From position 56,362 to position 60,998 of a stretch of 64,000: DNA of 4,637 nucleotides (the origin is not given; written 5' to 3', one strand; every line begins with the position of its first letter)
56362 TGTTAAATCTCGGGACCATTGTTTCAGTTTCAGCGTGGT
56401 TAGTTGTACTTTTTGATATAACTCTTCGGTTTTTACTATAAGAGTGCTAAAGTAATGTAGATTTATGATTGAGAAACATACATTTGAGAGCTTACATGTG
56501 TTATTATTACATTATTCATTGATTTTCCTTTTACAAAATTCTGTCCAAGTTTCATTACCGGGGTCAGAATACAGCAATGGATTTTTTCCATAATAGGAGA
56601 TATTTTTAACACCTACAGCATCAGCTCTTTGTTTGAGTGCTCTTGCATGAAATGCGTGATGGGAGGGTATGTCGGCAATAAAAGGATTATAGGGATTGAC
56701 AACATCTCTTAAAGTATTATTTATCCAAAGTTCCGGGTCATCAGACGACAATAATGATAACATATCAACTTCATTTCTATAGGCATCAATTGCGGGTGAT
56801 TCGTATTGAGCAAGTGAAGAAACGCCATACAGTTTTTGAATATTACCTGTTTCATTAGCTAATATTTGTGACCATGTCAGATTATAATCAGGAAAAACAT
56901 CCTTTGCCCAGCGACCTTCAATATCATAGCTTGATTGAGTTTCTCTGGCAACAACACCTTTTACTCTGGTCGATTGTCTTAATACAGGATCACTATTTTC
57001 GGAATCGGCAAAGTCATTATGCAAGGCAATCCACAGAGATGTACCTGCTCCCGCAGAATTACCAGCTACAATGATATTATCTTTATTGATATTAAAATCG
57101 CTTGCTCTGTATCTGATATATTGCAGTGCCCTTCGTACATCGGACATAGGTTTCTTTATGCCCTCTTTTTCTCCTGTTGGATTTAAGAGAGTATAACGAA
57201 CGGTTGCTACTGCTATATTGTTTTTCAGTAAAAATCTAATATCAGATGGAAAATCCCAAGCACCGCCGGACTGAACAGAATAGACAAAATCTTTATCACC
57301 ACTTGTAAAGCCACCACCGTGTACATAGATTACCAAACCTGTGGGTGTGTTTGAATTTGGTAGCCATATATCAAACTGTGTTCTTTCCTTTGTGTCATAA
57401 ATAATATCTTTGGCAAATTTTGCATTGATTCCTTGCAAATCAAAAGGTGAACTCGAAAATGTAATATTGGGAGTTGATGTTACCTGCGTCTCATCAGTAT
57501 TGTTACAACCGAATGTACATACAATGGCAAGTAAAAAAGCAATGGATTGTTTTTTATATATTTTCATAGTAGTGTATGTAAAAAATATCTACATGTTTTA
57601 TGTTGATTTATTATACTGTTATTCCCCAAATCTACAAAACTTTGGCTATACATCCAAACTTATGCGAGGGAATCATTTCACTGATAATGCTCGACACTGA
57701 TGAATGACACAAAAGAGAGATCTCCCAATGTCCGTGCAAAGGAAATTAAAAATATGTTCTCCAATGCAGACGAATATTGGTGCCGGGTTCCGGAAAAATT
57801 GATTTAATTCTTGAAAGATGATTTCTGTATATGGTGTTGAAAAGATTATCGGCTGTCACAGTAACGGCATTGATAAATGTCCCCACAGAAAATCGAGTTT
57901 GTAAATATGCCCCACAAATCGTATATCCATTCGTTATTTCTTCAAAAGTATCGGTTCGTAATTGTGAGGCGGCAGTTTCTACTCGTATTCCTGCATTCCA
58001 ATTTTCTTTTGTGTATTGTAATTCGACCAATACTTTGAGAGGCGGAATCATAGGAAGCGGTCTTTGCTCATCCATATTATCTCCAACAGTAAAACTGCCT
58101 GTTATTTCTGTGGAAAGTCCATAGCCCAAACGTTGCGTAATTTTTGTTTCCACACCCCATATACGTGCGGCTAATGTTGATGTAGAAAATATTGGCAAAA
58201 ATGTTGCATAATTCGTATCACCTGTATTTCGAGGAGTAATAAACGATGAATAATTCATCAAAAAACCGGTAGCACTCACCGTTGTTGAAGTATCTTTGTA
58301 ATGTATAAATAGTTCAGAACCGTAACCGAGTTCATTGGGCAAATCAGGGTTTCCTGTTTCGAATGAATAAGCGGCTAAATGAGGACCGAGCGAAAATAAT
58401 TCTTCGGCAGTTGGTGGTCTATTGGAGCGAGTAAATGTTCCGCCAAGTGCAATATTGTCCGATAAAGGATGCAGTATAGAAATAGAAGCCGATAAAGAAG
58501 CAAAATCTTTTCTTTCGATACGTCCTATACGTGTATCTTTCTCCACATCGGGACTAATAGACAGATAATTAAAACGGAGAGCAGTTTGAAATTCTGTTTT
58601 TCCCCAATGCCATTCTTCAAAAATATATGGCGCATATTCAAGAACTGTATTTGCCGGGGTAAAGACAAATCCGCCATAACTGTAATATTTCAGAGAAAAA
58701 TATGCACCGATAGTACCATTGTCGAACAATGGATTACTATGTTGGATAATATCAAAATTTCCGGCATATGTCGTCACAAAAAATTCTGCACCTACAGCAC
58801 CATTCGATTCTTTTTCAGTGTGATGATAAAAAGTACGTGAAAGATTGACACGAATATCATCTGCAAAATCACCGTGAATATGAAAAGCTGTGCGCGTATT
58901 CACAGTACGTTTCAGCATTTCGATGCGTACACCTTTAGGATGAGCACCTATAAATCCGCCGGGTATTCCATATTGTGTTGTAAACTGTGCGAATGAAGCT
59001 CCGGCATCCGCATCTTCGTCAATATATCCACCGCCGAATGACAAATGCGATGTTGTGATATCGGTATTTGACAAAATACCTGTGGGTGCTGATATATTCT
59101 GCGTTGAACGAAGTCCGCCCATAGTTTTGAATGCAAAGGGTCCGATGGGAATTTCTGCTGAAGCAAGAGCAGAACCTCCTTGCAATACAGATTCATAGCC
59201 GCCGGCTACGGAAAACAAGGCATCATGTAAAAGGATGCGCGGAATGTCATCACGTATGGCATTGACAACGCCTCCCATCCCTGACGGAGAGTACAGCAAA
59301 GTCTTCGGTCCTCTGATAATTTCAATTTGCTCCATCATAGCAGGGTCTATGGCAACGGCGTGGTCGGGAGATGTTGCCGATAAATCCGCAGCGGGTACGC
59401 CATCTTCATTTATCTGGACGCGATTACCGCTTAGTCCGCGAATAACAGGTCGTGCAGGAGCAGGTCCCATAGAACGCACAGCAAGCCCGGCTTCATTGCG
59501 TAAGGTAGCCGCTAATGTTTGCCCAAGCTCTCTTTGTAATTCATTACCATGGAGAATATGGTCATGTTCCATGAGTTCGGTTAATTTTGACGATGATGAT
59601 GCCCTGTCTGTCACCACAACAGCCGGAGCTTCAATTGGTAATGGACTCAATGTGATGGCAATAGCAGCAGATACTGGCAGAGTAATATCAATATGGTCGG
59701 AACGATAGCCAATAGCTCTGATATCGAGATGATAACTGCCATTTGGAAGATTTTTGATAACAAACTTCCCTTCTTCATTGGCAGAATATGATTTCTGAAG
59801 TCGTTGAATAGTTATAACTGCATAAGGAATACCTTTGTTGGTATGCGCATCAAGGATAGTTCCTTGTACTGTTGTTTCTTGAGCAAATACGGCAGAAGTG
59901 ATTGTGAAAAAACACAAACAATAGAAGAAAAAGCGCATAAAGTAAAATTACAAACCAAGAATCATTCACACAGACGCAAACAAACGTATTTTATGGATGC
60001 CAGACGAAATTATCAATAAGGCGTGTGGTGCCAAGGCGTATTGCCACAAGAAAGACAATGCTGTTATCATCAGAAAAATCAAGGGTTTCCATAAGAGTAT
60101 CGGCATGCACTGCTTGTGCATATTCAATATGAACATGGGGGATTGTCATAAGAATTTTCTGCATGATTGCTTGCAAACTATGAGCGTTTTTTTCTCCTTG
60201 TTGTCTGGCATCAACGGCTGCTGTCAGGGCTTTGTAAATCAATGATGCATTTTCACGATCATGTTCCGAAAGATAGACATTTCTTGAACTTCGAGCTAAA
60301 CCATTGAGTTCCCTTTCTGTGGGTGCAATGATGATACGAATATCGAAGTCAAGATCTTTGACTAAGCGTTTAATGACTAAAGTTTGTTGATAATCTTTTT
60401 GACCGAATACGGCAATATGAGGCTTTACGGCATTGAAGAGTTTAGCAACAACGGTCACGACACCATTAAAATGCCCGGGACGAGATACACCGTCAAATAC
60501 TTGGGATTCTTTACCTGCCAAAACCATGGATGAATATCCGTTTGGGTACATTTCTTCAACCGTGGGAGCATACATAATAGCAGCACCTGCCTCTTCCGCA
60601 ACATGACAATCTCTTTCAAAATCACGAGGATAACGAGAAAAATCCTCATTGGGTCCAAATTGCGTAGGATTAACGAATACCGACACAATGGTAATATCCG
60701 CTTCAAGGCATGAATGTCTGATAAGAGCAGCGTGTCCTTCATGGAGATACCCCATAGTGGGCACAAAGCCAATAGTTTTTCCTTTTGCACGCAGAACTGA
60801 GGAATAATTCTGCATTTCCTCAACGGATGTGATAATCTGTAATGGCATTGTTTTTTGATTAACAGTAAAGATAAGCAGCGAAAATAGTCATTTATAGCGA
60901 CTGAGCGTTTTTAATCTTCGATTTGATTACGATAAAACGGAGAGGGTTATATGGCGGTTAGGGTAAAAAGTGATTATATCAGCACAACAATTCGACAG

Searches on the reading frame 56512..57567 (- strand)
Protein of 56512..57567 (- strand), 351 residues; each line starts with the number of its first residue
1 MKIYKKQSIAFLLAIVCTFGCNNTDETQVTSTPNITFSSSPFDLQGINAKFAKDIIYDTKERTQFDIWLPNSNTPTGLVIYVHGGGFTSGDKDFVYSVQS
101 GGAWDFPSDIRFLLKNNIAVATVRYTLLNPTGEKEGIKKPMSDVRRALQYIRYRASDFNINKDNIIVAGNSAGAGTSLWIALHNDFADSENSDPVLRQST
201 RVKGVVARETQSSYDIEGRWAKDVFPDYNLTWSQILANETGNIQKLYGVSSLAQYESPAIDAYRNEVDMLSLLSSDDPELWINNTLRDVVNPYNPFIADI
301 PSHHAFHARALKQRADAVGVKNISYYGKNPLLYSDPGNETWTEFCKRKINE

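Call 47: search_protein_families(library=pfam, proteins=[window:56512-57567:-], max_evalue=0.00001)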
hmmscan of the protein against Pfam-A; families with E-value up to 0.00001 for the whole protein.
window:56512-57567:- (351 aa): 2 families
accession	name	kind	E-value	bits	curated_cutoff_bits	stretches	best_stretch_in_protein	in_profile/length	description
PF20434.5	BD-FAE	-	1.6e-17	64.2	26.8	1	66-206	2-137/215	BD-FAE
PF07859.19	Abhydrolase_3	-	1.4e-07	31.9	25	1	79-184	1-92/210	alpha/beta hydrolase fold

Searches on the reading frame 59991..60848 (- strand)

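Call 47: search_protein_families(library=pfam, proteins=[window:59991-60848:-], max_evalue=0.00001)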
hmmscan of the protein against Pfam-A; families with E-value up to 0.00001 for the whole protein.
window:59991-60848:- (285 aa): 1 family
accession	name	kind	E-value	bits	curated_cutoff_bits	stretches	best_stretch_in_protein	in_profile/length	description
PF02569.21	Pantoate_ligase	-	3.6e-100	335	20.7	1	4-281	1-267/268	Pantoate-beta-alanine ligase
